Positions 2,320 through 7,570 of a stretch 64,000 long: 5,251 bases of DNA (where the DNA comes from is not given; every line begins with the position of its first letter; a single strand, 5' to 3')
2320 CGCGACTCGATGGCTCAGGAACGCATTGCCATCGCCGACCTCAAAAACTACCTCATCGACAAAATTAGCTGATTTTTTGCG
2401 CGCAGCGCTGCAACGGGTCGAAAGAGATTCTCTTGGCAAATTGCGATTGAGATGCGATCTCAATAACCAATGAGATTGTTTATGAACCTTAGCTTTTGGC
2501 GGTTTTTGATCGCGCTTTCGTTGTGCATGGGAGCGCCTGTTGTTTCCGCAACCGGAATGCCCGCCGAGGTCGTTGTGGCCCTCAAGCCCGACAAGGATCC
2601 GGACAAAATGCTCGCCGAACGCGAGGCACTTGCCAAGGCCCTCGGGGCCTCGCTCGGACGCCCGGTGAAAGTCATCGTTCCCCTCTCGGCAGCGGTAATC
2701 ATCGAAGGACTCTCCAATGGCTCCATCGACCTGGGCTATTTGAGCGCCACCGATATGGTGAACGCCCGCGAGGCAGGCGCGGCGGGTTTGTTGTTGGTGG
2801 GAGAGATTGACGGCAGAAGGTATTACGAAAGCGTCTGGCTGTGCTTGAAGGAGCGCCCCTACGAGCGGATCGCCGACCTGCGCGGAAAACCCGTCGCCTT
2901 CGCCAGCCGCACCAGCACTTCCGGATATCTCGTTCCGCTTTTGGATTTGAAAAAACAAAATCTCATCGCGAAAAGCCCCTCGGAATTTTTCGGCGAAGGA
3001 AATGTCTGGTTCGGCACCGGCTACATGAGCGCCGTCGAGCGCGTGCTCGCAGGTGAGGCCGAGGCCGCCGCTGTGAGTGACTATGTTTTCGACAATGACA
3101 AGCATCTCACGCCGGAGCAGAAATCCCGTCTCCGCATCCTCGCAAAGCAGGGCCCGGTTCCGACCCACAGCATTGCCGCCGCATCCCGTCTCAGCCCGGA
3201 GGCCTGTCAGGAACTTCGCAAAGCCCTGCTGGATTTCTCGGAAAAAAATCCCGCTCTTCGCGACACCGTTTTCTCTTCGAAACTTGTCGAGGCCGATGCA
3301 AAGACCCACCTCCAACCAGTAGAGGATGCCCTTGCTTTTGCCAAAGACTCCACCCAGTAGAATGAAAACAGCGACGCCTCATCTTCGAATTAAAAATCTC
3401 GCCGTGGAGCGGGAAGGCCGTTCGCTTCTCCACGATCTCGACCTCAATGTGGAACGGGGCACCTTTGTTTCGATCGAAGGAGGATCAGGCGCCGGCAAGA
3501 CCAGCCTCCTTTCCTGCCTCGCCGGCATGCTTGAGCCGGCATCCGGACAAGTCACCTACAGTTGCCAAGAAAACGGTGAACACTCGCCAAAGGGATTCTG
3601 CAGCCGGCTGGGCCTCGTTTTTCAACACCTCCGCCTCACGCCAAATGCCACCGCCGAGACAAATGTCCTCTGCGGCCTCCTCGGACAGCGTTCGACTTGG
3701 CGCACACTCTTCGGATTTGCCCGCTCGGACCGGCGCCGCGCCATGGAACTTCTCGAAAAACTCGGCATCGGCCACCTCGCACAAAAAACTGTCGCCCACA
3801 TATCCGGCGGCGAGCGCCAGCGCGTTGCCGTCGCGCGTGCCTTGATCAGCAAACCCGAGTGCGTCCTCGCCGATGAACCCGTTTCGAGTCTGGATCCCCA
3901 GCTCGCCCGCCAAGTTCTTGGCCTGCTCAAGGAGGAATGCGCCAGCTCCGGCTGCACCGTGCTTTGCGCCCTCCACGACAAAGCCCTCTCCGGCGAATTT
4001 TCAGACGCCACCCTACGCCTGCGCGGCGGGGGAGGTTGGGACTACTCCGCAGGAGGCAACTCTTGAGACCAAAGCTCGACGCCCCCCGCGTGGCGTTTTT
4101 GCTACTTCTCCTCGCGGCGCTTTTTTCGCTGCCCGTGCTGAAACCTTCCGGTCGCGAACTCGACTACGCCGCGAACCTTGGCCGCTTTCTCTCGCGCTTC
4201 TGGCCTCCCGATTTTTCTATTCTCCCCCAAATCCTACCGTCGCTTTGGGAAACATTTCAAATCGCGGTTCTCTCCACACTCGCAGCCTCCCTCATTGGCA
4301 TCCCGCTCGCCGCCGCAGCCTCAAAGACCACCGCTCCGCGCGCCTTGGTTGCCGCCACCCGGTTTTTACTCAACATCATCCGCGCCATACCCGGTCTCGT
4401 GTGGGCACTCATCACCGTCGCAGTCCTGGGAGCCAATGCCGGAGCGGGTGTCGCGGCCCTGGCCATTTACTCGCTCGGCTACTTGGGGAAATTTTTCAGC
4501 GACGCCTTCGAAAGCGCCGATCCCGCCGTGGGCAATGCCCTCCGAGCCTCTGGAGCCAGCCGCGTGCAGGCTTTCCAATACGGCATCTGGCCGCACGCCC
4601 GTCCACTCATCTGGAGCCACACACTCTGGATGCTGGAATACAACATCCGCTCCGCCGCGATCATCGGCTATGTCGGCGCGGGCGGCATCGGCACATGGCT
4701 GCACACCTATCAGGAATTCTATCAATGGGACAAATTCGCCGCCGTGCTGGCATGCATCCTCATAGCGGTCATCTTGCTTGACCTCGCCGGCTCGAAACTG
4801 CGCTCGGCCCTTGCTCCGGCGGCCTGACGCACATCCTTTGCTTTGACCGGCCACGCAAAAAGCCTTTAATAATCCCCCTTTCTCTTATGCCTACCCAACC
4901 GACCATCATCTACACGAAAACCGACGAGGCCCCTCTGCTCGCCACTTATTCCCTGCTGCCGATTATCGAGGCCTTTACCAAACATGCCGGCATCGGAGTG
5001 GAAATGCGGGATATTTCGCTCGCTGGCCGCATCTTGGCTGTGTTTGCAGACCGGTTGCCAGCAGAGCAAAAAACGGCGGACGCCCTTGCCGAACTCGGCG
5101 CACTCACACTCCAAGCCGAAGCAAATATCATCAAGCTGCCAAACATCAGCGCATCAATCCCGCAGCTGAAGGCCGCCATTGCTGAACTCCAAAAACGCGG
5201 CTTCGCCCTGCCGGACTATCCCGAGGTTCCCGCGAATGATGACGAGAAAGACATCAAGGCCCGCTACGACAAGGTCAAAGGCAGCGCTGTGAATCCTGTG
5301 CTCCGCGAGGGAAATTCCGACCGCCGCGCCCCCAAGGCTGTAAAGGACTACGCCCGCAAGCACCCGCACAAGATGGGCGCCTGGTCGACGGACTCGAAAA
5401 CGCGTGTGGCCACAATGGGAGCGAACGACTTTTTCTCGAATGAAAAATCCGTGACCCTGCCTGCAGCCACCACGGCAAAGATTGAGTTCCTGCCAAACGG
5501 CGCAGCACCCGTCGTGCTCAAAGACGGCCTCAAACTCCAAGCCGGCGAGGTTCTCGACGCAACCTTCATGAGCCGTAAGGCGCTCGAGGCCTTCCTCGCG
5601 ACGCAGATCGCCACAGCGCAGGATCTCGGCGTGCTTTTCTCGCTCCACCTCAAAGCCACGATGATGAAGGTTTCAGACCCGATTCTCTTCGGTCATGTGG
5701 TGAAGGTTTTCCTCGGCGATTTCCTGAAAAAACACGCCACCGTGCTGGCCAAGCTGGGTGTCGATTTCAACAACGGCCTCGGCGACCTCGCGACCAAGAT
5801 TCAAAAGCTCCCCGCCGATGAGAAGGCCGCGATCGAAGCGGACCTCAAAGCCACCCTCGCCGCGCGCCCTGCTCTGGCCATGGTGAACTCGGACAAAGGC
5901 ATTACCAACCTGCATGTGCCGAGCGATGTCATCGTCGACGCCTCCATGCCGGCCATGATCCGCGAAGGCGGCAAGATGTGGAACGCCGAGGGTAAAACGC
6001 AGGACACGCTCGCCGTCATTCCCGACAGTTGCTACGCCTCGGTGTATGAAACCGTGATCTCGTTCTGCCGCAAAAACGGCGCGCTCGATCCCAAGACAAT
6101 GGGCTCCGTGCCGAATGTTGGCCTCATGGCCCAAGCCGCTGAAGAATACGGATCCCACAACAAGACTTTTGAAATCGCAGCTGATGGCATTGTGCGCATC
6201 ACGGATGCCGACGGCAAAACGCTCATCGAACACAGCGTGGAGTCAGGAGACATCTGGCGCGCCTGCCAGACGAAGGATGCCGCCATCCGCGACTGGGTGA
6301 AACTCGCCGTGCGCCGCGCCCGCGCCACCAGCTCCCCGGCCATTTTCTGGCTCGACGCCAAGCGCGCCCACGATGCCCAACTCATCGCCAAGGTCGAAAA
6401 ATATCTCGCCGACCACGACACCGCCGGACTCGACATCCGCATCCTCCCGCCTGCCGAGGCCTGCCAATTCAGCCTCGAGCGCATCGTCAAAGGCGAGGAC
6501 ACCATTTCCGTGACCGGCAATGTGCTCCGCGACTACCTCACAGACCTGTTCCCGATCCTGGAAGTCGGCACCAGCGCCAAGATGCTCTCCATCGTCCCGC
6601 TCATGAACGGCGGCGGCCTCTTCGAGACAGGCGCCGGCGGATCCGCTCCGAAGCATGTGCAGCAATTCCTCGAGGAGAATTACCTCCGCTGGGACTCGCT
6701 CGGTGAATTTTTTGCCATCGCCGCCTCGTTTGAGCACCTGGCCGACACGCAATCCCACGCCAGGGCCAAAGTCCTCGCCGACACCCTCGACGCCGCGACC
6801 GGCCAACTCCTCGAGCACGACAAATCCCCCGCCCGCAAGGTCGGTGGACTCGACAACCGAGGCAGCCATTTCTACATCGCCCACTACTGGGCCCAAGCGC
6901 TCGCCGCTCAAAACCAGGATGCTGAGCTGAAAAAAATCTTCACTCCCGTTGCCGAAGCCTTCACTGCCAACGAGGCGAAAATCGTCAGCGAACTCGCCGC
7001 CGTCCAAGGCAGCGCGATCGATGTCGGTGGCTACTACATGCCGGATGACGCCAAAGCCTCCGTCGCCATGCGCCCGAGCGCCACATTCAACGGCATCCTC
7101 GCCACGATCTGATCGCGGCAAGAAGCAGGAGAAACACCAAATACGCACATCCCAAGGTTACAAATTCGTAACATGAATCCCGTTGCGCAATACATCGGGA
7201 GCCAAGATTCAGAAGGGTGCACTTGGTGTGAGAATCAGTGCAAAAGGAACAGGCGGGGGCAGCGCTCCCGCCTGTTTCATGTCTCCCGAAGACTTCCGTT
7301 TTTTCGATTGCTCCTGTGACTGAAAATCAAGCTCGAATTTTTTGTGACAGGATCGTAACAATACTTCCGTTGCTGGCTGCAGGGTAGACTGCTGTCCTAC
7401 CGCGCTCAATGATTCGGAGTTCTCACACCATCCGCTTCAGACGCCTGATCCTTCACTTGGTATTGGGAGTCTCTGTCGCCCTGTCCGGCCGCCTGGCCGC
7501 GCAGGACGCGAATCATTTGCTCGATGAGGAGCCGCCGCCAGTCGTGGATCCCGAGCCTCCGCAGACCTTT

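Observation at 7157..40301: Six intergenic copies of a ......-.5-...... direct repeat (11-bp phasing), Pho-box-like and concentrated around the TPS/Ton locus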

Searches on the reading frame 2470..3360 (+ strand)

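Call 45: search_protein_families(library=pfam, proteins=[window:2470-3360:+], max_evalue=5)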
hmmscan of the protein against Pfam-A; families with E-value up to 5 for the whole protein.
window:2470-3360:+ (296 aa): 3 families
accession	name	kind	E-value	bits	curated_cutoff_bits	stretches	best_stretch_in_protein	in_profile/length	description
PF12974.12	Phosphonate-bd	-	4.7e-48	164.1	27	1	38-276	3-238/242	ABC transporter, phosphonate, periplasmic substrate-binding protein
PF09084.16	NMT1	-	0.06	13.7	20.5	1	66-147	23-101/216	NMT1/THI5 like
PF13404.12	HTH_AsnC-type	-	0.74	10.1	27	1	221-248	9-36/42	AsnC-type helix-turn-helix domain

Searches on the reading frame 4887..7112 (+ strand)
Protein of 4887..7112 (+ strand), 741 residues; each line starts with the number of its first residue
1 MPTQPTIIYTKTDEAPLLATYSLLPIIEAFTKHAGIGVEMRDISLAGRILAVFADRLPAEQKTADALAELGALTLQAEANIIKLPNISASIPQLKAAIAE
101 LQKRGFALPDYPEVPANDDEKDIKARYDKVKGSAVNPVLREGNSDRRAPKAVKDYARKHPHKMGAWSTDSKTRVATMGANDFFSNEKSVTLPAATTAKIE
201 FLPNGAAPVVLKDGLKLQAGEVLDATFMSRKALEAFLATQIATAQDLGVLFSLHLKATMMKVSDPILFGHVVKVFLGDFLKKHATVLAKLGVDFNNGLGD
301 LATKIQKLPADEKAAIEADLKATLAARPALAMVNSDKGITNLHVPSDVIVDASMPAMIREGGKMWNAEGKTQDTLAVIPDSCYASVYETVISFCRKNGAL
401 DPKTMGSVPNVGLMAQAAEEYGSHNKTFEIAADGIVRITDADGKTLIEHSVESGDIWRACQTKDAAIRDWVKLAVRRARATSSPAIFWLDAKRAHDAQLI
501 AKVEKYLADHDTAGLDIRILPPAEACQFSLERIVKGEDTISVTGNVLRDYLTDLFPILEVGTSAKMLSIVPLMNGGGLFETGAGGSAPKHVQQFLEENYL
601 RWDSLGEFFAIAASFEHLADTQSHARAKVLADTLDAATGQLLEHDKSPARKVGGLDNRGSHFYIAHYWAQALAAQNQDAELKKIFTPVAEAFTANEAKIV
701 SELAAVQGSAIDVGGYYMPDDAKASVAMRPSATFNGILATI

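Call 6: search_protein_families(library=pfam, proteins=[window:4887-7112:+])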
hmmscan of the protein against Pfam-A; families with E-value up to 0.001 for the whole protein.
window:4887-7112:+ (741 aa): 1 family
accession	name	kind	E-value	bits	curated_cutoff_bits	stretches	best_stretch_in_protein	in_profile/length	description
PF03971.19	IDH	-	0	1288.2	25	1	6-738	1-733/734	Monomeric isocitrate dehydrogenase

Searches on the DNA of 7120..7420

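Call 68: search_rna_families(source=window, start=7120, end=7420, threshold=evalue, max_evalue=1)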
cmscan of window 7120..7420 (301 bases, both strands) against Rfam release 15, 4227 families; matches with E-value up to 1: 1.
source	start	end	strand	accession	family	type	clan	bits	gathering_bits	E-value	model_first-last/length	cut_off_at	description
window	7247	7305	+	RF02651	SorY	Gene; sRNA;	-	18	111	0.18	1-83/83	no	Singlet oxygen resistance RNA Y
